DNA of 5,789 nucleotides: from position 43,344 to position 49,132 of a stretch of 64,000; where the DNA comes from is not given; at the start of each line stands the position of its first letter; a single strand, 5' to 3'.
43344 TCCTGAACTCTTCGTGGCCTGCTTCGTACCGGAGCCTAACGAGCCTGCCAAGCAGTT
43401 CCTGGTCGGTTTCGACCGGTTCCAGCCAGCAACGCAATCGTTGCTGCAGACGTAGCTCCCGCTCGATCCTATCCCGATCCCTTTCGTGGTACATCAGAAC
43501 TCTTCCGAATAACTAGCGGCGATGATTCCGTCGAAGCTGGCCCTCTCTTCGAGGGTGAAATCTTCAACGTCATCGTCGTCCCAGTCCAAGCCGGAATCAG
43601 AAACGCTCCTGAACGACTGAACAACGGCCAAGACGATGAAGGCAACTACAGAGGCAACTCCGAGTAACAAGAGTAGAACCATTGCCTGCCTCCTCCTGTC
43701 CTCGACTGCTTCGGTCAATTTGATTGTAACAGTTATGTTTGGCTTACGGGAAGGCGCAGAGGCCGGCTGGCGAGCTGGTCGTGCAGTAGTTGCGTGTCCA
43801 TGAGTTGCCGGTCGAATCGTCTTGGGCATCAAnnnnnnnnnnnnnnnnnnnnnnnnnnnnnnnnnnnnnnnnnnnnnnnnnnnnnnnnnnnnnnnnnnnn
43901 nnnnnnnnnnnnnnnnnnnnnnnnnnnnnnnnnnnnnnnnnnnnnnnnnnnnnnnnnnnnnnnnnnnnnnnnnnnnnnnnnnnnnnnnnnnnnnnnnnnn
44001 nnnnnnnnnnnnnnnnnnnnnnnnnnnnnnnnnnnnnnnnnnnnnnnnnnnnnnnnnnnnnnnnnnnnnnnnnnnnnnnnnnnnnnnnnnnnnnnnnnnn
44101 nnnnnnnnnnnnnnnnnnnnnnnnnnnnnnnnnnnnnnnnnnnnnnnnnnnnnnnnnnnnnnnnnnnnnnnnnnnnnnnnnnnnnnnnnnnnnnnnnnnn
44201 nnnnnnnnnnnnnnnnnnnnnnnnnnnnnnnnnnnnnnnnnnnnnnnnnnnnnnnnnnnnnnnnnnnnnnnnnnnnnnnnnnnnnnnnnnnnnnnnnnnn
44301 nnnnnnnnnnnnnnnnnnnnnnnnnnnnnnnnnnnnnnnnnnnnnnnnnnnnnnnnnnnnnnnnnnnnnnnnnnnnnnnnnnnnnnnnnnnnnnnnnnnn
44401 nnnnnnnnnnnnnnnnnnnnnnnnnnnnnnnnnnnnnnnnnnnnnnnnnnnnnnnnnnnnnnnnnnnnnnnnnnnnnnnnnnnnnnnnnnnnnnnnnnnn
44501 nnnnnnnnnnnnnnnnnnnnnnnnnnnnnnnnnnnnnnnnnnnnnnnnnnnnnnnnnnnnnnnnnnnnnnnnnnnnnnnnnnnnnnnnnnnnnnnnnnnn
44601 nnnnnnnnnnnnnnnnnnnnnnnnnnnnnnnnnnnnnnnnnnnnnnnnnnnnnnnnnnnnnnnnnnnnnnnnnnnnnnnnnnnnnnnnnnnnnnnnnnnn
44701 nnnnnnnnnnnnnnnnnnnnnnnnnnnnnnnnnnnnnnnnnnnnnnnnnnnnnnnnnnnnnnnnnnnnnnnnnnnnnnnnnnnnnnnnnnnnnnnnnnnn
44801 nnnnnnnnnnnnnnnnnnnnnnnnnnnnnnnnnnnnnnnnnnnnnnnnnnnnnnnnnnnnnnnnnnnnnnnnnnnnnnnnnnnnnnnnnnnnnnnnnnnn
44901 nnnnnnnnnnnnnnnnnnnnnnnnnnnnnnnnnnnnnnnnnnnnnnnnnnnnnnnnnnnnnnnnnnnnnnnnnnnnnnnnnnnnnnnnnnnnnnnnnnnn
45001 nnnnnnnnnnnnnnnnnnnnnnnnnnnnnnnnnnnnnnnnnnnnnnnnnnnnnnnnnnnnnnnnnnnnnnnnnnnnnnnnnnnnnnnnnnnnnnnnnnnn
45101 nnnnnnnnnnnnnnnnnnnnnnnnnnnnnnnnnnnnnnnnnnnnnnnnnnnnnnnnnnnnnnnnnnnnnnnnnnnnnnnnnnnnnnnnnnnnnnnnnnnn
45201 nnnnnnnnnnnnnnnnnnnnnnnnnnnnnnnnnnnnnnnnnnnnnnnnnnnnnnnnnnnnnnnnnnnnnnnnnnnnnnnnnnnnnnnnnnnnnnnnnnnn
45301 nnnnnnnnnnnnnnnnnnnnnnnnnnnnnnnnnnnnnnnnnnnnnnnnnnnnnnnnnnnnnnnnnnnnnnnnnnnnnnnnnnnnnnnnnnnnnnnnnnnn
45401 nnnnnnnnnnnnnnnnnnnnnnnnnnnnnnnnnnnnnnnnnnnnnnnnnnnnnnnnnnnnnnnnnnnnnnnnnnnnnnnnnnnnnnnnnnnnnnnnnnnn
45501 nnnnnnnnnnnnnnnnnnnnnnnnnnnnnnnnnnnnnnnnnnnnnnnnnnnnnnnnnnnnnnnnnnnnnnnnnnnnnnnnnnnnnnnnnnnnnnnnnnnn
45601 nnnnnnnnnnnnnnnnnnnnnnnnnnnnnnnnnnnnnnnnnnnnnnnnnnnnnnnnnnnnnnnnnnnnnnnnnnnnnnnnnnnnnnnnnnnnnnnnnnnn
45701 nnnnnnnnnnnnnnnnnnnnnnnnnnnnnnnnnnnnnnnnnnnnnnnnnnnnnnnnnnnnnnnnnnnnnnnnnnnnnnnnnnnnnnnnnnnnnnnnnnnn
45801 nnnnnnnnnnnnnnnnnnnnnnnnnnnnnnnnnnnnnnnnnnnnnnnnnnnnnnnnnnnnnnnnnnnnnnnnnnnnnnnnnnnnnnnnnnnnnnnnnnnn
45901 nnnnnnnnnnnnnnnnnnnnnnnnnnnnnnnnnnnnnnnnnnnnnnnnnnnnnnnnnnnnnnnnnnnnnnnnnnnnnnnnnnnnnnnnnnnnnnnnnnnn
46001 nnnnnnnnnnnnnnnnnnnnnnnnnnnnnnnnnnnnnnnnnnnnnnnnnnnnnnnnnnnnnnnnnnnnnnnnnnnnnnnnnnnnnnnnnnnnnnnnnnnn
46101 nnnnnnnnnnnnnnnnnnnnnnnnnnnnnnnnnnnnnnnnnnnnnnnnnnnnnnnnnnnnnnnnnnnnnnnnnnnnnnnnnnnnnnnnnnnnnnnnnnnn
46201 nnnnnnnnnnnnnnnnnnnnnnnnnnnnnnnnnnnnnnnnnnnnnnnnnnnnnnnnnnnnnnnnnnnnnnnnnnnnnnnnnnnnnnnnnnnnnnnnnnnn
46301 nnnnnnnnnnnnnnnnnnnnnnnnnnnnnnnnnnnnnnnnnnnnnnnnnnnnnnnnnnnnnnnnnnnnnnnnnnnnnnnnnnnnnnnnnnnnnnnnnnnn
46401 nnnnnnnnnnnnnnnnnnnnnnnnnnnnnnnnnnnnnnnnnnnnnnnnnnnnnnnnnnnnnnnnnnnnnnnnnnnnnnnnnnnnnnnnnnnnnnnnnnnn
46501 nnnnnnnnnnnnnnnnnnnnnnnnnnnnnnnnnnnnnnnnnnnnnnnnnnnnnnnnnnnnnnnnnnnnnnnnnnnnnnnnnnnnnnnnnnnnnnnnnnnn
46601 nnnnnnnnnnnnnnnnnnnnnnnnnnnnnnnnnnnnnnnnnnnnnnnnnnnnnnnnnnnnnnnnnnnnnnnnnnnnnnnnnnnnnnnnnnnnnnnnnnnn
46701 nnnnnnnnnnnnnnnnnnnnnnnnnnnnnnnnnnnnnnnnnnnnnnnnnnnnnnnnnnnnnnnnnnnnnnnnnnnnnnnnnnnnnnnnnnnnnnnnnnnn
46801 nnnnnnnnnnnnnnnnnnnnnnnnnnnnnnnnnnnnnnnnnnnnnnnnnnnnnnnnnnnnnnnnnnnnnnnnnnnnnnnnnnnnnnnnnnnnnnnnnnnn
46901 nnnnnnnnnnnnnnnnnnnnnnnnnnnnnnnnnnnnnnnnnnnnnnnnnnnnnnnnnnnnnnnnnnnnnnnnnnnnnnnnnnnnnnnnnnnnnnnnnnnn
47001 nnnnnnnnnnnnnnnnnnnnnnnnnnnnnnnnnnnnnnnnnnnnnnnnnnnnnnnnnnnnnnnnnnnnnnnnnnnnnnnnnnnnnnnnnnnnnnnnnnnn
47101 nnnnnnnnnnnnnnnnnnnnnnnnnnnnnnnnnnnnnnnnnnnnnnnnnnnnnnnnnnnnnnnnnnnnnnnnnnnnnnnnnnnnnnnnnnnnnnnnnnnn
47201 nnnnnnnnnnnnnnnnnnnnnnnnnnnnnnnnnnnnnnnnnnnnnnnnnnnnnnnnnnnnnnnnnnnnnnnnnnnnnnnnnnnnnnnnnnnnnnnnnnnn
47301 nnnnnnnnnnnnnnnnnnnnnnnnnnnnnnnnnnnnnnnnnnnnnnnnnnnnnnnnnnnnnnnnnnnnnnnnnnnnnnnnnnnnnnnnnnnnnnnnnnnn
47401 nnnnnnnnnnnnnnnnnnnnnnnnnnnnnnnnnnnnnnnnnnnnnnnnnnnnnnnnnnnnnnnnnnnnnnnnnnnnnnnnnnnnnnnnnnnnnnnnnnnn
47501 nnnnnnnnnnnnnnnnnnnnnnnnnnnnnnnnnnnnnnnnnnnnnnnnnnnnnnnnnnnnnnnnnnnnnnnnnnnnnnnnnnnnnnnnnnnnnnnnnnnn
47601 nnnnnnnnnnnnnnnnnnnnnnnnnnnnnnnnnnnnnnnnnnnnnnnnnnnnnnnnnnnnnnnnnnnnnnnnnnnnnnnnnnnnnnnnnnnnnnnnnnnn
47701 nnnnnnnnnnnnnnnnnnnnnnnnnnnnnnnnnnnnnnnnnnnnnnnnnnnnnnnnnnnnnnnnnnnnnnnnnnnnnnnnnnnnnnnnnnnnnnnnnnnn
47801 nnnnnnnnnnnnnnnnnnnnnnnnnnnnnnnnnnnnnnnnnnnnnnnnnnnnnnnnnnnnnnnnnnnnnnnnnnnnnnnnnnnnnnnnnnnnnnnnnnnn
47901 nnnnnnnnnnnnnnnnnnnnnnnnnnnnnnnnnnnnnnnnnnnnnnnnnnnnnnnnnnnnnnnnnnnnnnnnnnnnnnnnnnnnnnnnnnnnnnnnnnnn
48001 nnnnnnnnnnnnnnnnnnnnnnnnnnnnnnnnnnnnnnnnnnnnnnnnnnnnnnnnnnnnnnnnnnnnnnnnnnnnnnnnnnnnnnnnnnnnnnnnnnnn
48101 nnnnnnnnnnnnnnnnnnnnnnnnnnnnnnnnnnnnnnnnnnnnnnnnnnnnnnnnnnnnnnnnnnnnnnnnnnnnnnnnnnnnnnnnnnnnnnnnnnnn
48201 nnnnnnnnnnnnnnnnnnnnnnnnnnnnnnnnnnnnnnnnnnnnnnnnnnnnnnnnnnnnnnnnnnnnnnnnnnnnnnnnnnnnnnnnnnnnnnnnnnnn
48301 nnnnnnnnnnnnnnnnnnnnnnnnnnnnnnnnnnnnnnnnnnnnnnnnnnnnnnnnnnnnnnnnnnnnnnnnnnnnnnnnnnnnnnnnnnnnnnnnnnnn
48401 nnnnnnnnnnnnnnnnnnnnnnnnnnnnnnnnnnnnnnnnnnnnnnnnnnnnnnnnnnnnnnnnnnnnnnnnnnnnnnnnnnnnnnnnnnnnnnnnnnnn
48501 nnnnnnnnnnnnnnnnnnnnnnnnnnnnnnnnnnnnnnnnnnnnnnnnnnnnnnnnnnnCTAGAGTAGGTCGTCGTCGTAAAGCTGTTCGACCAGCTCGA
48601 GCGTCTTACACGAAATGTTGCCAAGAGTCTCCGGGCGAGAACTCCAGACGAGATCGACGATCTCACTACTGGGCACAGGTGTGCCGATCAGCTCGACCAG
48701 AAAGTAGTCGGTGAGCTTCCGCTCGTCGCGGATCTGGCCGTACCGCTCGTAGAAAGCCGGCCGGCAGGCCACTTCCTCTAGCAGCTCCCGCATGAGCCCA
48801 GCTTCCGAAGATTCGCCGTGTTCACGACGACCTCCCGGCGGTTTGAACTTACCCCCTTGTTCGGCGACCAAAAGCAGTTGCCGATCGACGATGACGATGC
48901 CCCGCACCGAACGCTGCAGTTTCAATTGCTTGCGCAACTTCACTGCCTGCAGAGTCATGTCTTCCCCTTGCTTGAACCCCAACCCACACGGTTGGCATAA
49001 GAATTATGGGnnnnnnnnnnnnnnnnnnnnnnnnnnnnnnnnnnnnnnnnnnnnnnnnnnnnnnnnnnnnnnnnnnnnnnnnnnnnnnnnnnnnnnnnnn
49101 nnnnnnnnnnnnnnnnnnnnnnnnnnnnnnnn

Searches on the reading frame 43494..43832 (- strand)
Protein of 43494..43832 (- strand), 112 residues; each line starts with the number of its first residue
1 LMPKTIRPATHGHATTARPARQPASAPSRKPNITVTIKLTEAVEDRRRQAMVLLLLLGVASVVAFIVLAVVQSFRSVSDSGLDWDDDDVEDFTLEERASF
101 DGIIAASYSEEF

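Call 14: search_protein_families(library=pfam, proteins=[window:43494-43832:-], max_evalue=0.01)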
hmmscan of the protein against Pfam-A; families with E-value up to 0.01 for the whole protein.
window:43494-43832:- (112 aa): 1 family
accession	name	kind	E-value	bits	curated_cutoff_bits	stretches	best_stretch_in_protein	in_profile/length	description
PF17231.7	DUF5305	-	0.0065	16.4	29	1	28-78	95-144/217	Family of unknown function (DUF5305)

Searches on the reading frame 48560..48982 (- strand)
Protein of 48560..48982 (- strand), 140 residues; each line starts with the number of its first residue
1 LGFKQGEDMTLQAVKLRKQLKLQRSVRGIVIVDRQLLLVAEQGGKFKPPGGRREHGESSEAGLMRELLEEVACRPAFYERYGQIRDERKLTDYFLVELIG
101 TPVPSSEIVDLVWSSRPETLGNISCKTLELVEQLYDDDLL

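Call 15: search_protein_families(library=pfam, proteins=[window:48560-48982:-], max_evalue=0.01)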
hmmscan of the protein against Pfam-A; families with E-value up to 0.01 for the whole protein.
window:48560-48982:- (140 aa): 2 families
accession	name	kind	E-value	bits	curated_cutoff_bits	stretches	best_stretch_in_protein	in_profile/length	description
PF00293.34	NUDIX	-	7.6e-10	39.4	21.1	1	24-115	3-114/134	NUDIX domain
PF13869.12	NUDIX_2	-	0.0073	16.2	27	1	19-72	39-96/188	Nucleotide hydrolase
